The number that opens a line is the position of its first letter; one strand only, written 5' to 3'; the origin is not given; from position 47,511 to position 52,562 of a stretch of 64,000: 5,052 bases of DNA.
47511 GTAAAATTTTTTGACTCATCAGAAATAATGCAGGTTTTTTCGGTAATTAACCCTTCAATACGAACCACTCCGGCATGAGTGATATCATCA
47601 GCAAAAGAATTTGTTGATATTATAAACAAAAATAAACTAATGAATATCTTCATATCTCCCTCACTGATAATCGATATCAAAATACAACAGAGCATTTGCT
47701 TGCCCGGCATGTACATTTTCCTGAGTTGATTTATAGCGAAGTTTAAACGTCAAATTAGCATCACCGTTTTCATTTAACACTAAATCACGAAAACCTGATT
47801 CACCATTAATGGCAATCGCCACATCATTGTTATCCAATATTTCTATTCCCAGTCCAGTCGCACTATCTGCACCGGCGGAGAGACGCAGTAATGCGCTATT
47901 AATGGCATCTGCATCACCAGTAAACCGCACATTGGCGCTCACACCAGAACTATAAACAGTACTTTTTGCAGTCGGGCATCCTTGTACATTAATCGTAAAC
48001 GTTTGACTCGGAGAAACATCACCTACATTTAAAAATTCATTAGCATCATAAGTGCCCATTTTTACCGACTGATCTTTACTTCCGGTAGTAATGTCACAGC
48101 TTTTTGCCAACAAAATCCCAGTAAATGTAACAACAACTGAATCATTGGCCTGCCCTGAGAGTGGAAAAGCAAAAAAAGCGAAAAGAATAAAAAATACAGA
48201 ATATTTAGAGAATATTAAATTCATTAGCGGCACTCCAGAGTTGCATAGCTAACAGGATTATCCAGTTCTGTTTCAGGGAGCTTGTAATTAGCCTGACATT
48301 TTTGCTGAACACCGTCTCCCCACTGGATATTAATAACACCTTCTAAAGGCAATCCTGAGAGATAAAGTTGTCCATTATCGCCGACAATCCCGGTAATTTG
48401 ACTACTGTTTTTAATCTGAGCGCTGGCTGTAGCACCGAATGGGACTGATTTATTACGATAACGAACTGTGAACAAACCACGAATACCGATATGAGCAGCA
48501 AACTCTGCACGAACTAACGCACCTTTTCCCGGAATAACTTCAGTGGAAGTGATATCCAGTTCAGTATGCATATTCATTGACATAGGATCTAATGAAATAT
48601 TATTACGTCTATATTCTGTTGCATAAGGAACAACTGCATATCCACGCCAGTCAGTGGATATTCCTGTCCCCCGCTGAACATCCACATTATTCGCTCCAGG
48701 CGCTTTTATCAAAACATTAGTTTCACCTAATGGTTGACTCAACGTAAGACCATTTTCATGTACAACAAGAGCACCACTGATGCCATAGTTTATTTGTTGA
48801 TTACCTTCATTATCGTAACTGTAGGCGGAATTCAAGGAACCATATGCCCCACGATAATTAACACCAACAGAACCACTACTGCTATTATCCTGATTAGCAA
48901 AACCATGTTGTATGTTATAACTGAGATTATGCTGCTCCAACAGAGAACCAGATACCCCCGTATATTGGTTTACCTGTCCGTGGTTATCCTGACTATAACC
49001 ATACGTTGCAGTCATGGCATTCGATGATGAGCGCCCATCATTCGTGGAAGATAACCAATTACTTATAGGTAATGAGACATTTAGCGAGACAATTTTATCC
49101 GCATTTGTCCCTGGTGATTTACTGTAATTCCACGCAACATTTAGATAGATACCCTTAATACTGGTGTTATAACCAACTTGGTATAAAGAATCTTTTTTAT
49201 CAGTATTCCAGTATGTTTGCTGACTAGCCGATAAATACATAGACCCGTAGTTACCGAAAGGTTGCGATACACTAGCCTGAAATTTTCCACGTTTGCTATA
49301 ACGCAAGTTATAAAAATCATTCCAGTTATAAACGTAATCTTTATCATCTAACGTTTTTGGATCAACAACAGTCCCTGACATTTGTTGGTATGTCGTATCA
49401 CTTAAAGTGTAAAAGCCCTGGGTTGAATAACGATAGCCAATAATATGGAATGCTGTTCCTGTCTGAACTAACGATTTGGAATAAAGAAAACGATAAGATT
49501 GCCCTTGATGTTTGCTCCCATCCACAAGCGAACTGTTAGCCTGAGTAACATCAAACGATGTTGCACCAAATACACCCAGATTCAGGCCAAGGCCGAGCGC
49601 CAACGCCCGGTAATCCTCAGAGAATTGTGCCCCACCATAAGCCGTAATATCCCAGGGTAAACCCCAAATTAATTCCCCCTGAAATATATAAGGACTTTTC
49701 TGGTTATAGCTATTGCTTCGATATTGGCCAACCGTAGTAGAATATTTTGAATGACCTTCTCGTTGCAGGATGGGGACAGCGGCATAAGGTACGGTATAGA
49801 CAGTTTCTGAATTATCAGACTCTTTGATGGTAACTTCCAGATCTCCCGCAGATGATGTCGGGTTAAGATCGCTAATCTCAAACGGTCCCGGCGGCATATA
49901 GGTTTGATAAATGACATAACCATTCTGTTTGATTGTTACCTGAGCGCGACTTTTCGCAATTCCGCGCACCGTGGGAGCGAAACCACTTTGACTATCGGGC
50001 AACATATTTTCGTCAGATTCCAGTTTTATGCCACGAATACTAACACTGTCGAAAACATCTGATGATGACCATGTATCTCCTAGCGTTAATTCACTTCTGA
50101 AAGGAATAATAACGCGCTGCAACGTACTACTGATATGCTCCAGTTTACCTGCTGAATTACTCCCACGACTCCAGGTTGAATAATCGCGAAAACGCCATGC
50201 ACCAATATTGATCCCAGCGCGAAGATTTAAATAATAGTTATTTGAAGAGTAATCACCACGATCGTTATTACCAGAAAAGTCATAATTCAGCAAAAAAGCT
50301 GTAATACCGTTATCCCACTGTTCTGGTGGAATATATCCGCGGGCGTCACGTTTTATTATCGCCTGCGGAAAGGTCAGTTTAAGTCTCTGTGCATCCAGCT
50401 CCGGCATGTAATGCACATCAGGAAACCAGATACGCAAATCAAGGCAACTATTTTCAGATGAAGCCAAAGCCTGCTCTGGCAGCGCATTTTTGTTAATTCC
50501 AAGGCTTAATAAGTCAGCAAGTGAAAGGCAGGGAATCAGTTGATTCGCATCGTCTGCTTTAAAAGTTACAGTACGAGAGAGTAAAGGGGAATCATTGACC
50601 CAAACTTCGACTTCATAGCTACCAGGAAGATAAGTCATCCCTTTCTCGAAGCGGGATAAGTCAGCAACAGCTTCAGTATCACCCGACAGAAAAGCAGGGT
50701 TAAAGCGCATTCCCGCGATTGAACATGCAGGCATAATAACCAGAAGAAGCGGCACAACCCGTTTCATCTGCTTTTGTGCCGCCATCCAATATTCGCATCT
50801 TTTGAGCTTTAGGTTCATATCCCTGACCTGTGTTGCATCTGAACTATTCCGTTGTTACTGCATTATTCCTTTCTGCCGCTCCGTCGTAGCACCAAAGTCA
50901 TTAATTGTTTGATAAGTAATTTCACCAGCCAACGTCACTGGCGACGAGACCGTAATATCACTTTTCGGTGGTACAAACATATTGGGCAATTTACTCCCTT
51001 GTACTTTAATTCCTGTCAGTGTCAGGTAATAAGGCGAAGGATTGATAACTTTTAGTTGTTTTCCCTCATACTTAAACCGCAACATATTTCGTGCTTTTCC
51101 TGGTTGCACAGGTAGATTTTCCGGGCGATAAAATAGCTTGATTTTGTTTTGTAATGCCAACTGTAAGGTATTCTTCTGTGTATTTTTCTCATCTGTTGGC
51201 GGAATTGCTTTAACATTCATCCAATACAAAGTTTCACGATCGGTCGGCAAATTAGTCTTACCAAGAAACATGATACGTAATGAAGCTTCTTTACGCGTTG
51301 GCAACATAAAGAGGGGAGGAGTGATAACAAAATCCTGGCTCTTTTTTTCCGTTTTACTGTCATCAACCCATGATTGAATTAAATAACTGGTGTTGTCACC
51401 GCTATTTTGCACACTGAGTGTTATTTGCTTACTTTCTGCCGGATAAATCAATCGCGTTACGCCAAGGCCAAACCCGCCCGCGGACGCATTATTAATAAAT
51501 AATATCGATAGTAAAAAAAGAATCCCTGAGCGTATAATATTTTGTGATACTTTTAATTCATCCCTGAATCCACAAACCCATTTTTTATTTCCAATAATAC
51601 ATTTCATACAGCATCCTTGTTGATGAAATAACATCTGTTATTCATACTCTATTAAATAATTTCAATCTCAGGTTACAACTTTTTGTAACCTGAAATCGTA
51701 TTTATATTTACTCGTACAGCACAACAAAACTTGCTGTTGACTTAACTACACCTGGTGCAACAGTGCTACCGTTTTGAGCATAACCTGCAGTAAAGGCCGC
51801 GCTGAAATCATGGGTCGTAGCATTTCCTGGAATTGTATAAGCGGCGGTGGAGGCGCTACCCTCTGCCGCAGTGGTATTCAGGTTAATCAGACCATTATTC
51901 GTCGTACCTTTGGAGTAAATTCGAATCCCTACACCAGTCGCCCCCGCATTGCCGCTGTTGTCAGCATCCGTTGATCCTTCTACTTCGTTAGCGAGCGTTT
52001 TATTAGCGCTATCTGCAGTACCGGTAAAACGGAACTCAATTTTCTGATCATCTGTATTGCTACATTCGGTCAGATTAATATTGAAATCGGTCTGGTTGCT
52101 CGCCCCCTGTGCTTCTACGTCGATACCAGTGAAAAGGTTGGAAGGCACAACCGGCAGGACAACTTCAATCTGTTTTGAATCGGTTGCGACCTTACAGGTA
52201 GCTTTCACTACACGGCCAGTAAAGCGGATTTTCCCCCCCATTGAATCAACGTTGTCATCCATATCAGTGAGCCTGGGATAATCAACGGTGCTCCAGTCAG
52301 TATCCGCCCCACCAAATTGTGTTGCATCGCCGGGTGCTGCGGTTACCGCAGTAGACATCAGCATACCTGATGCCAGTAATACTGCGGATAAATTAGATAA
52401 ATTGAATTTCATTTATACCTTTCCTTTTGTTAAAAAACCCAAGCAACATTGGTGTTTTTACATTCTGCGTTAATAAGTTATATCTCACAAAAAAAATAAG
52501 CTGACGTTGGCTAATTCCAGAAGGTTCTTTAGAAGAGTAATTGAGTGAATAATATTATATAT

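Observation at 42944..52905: About 9.5 kb AT-rich accessory island between glpD and glgP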

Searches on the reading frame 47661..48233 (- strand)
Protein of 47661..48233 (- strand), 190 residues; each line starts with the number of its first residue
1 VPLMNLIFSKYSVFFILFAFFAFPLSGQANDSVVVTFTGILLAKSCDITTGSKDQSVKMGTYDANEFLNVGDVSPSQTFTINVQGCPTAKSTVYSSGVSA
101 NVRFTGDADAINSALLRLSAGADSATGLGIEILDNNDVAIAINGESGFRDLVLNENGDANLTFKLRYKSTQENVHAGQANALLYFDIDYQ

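Call 12: search_protein_families(proteins=[window:47661-48233:-], library=ncbifam, max_evalue=0.01)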
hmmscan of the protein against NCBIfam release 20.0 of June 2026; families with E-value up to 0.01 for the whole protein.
window:47661-48233:- (190 aa): 21 families
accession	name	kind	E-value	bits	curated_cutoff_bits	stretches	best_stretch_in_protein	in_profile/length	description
NF052362.1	FimF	equivalog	4.1e-29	101.3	200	1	16-190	7-175/175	type 1 fimbrial adaptor subunit FimF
NF011741.1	PRK15194.1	equivalog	2e-24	86.6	140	1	26-188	26-183/185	type 1 fimbrial major subunit FimA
NF052361.1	FimI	equivalog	2.6e-23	82.6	300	1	35-190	32-179/179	type 1 fimbrial minor subunit FimI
NF011737.0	PRK15190.1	equivalog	3.9e-22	78.8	240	1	28-189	22-180/181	fimbrial protein BcfE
NF011756.0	PRK15209.1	equivalog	2.1e-20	73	221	1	29-189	23-173/174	long polar fimbrial major subunit LpfA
NF011738.0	PRK15191.1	equivalog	1.1e-19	70.9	238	1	28-189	19-171/172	fimbrial protein BcfF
NF007402.0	PRK09934.1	equivalog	1.3e-16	60.9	168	1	14-189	5-170/171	fimbria assembly protein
NF011817.0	PRK15289.1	equivalog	1.5e-16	60.8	203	1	28-190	22-189/190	chaperone-usher fimbrial major subunit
NF007276.0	PRK09733.1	equivalog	1.8e-11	44.2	189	1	29-190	24-183/183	fimbrial-like protein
NF011752.0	PRK15205.1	equivalog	6.7e-10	39.1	169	1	27-190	24-176/176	long polar fimbrial protein LpfE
NF011747.0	PRK15200.1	equivalog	7.5e-10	38.5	210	1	31-188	25-175/177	type 1 fimbrial protein subunit FimI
NF011828.0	PRK15300.1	equivalog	1.6e-09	37.9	229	1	25-189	22-178/179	fimbrial protein StiA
NF052363.1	FimG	equivalog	2.3e-09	37.2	220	1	17-183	11-160/166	type 1 fimbrial minor subunit FimG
NF011734.0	PRK15187.1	equivalog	3e-08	33.5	247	1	34-183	33-173/180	fimbrial protein BcfA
NF011757.0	PRK15210.1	equivalog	2.3e-07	31.2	241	1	31-189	33-193/194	fimbrial protein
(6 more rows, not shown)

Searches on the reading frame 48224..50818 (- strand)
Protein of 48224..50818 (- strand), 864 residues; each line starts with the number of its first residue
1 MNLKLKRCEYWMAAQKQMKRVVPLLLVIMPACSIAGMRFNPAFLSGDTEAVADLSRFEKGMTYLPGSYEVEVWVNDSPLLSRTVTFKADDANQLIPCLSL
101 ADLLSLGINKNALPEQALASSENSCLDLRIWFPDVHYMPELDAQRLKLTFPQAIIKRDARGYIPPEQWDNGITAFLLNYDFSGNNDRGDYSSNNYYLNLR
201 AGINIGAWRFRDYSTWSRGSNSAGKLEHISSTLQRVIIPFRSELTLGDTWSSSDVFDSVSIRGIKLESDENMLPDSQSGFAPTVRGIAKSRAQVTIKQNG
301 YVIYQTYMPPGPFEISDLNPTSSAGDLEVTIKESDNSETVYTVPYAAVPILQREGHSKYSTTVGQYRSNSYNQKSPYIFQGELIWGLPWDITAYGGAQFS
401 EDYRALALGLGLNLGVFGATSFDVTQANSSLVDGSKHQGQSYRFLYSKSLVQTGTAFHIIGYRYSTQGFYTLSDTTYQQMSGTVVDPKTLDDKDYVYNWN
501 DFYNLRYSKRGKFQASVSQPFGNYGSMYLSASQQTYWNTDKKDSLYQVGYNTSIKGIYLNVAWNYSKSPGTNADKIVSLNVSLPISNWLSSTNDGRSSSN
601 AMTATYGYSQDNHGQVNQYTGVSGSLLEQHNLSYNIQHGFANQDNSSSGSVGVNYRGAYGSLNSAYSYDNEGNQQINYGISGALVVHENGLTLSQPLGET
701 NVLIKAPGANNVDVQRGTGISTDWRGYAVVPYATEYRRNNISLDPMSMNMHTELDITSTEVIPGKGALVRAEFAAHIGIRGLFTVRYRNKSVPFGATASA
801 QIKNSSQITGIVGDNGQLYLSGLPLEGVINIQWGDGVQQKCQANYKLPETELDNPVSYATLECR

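Call 12: search_protein_families(proteins=[window:48224-50818:-], library=ncbifam, max_evalue=0.01)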
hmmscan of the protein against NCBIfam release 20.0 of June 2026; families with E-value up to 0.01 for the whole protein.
window:48224-50818:- (864 aa): 15 families
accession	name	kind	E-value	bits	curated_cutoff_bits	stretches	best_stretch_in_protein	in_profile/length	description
NF011740.0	PRK15193.1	equivalog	0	1048.3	995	1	15-864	14-877/877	fimbrial biogenesis usher protein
NF011745.0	PRK15198.1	subfamily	5.4e-277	921.2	975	1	24-863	15-855/860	outer membrane usher protein FimD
NF011754.0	PRK15207.1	equivalog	1.1e-240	801.1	1271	1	24-863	20-841/842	outer membrane usher protein LpfC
NF011822.1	PRK15294.1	equivalog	1.4e-177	592.3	1397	1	33-850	26-831/845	fimbrial outer membrane usher protein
NF011826.0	PRK15298.1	equivalog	2.4e-173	578.2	1422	1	35-854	30-838/848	fimbrial outer membrane usher protein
NF011769.0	PRK15223.1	equivalog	9.7e-168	559.5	1105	1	33-849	20-821/836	fimbrial biogenesis outer membrane usher protein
NF007337.0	PRK09828.1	equivalog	4.1e-160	534.6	830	1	25-851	22-848/865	outer membrane usher protein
NF011763.0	PRK15217.1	subfamily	3.4e-125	419.2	933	1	25-843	14-811/826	fimbrial biogenesis outer membrane usher protein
NF011784.0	PRK15248.1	equivalog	5.5e-122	408.4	996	1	27-863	19-850/853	fimbrial outer membrane usher protein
NF011774.0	PRK15235.1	exception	1.2e-108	364.5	1191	1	63-851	47-802/814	SEF14/SEF18 fimbria usher protein SefC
NF011760.0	PRK15213.1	equivalog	4.3e-97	326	752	1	19-842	10-777/796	PefC/AfrB family outer membrane usher protein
NF011791.0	PRK15255.1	equivalog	2.8e-90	303.5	1289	1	36-850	21-816/829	fimbrial outer membrane usher protein StdB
NF011812.0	PRK15284.1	subfamily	2.6e-85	286.9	972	1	35-845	31-827/881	outer membrane usher protein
NF011804.0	PRK15273.1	equivalog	3.3e-59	200.5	1371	1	16-844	11-821/899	fimbrial biogenesis outer membrane usher protein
NF011832.0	PRK15304.1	subfamily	4.6e-59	200.2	723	1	57-853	51-789/801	fimbrial biogenesis usher protein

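Call 50: find_related_loci(query=window:48224-50818:-, collection=genome_contigs, flank=10000)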
Query window:48224-50818:- (864 aa) in genome_contigs; peptide patterns used: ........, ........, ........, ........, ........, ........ (x = any residue, [..] = any of these).
79 stretches matched a pattern; 65 encode a relative of the query (tblastn E <= 1e-3); 65 distinct loci.
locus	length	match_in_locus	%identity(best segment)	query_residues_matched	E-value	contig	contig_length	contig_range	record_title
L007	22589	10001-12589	51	8-864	0e+0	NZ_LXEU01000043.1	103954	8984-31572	Kluyvera georgiana ATCC 51603 Sequence00043, whole genome shotgun sequence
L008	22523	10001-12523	51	21-853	0e+0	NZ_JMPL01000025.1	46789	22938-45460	Kluyvera ascorbata ATCC 33433 GKAS.assembly.025, whole genome shotgun sequence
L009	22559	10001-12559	51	8-864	0e+0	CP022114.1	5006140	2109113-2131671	Kluyvera genomosp. 3 strain YDC799 chromosome, complete genome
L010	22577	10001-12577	50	12-863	0e+0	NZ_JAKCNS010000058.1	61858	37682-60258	Kluyvera intermedia strain INSAq229 Aq229_contig_59, whole genome shotgun sequence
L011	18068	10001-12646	51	2-864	0e+0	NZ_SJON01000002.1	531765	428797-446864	Enterobacter quasihormaechei strain WCHEQ120003 2, whole genome shotgun sequence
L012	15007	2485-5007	51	34-863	0e+0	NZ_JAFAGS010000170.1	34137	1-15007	MAG: Pluralibacter sp. isolate CP_BE_BS_1 BE_BS_k147_9990691, whole genome shotgun sequence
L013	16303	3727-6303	52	15-864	0e+0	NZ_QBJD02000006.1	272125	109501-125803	Enterobacter sp. RIT418 RIT418_S9_6, whole genome shotgun sequence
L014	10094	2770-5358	49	18-864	0e+0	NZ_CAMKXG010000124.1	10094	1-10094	MAG: Lonsdalea britannica isolate SRR10810039_bin.7_metawrap_v1.3.0_MAG ERZ12407363_931, whole genome shotgun sequence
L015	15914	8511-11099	49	18-864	0e+0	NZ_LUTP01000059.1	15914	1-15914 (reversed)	Lonsdalea iberica strain LMG 26264 contig00059, whole genome shotgun sequence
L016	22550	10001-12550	47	24-863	0e+0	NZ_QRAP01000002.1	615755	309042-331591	Enterobacillus tribolii strain DSM 103736 Ga0215724_102, whole genome shotgun sequence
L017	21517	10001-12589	49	18-864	0e+0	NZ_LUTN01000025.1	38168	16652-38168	Lonsdalea britannica strain LMG 26267 contig00025, whole genome shotgun sequence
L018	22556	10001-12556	48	39-863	0e+0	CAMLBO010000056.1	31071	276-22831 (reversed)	MAG: uncultured Enterobacterales bacterium isolate SRR7287240_bin.1_metawrap_v1.3.0_MAG genome assembly, contig: ERZ1035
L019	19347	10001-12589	49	18-864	0e+0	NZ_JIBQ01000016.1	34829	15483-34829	Lonsdalea quercina subsp. quercina strain NCCB 100490 Contig16, whole genome shotgun sequence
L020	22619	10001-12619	47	17-864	0e+0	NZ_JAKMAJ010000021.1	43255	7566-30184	Brenneria sp. 4F2 gnl_4F2_000021, whole genome shotgun sequence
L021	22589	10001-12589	49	18-864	0e+0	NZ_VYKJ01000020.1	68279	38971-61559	Affinibrenneria salicis strain L3-3HA Scaffold20, whole genome shotgun sequence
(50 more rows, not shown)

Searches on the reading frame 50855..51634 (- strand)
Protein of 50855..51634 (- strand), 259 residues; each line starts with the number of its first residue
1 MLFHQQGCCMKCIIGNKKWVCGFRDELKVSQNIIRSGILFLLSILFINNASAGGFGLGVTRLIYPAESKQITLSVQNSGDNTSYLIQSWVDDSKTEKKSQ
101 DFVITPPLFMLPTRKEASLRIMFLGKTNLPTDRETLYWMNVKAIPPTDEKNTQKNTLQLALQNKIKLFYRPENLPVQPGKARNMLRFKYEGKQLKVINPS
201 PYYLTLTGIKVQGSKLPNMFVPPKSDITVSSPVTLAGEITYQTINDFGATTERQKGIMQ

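Call 12: search_protein_families(proteins=[window:50855-51634:-], library=ncbifam, max_evalue=0.01)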
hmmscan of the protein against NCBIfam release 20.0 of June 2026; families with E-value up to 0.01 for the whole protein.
window:50855-51634:- (259 aa): 20 families
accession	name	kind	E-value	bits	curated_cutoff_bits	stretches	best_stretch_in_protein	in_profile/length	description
NF011742.0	PRK15195.1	equivalog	1.6e-66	223.8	327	1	33-253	4-224/230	type 1 fimbria chaperone FimC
NF011735.0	PRK15188.1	equivalog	3.7e-60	203.1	365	1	38-252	11-221/228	fimbrial chaperone protein BcfB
NF011755.1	PRK15208.1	exception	1.9e-53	181.1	360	1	43-252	7-218/225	long polar fimbrial biogenesis chaperone LpfB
NF011823.0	PRK15295.1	equivalog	2.2e-44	151.4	309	1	40-257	7-226/227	fimbrial assembly chaperone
NF007398.0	PRK09926.1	equivalog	1.2e-42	146.1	285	1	40-254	12-243/246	fimbrial chaperone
NF011818.0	PRK15290.1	equivalog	2.3e-41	141.8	317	1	39-253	22-238/243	fimbrial chaperone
NF011827.0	PRK15299.1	equivalog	2.5e-41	141.6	375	1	42-255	11-224/227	fimbrial chaperone protein StiB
NF011758.0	PRK15211.1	equivalog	1.1e-39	136.1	248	1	32-252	3-226/230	fimbrial chaperone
NF011770.1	PRK15224.1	exception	2e-34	119.2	475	1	55-251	39-238/246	pili assembly chaperone SafB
NF011764.0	PRK15218.1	equivalog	1.3e-30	106.4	372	1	55-248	20-215/226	fimbrial assembly chaperone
NF011782.0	PRK15246.1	equivalog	1.8e-30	105.9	277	1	37-252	13-234/252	fimbrial assembly chaperone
NF011739.0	PRK15192.1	equivalog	4.6e-29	101.4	296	1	43-253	13-225/234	pili/flagellar-assembly chaperone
NF008483.0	PRK11385.1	equivalog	9e-28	97.1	357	1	38-252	12-229/236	fimbrial chaperone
NF011805.0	PRK15274.1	equivalog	1.3e-25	90.3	417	1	59-228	32-206/257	putative periplasmic fimbrial chaperone protein SteC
NF011813.0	PRK15285.1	equivalog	2.2e-25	89.8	447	1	58-249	30-227/250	fimbrial chaperone StfD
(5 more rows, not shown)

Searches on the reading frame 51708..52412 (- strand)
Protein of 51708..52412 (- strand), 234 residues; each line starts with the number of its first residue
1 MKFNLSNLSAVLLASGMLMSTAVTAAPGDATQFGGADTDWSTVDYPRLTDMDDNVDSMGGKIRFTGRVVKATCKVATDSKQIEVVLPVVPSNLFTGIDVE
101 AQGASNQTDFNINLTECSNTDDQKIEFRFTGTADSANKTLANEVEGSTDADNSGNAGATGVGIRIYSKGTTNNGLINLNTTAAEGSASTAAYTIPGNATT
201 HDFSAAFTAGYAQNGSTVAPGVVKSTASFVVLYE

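Call 12: search_protein_families(proteins=[window:51708-52412:-], library=ncbifam, max_evalue=0.01)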
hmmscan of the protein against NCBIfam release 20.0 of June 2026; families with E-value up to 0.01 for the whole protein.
window:51708-52412:- (234 aa): 14 families
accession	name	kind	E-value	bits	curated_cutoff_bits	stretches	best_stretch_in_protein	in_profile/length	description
NF011756.0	PRK15209.1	equivalog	2.3e-16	59.8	221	1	56-211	22-162/174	long polar fimbrial major subunit LpfA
NF011817.0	PRK15289.1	equivalog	3.4e-13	49.8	203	1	57-233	23-188/190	chaperone-usher fimbrial major subunit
NF052361.1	FimI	equivalog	7.1e-13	48.6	300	1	53-233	23-178/179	type 1 fimbrial minor subunit FimI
NF011741.1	PRK15194.1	equivalog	1.3e-12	48.1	140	1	54-234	27-185/185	type 1 fimbrial major subunit FimA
NF052362.1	FimF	equivalog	5.6e-12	45.5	200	1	60-233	24-174/175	type 1 fimbrial adaptor subunit FimF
NF011738.0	PRK15191.1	equivalog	4.8e-11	42.8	238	1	54-234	17-172/172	fimbrial protein BcfF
NF011794.0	PRK15262.1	equivalog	8.6e-11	41.8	132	1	59-234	30-200/200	fimbrial-like protein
NF011828.0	PRK15300.1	equivalog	5.1e-09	36.3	229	1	59-233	28-178/179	fimbrial protein StiA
NF011747.0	PRK15200.1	equivalog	7.8e-09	35.2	210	1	58-233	25-176/177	type 1 fimbrial protein subunit FimI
NF007276.0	PRK09733.1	equivalog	2.6e-05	24.1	189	1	57-233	25-182/183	fimbrial-like protein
NF011734.0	PRK15187.1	equivalog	2.9e-05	23.8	247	1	53-170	25-131/180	fimbrial protein BcfA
NF052363.1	FimG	equivalog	0.0002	21.1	220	1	61-143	27-101/166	type 1 fimbrial minor subunit FimG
NF011752.0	PRK15205.1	equivalog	0.00039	20.3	169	1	59-234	29-176/176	long polar fimbrial protein LpfE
NF011766.0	PRK15220.1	equivalog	0.0048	16.7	136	1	58-232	26-176/178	fimbrial protein YehD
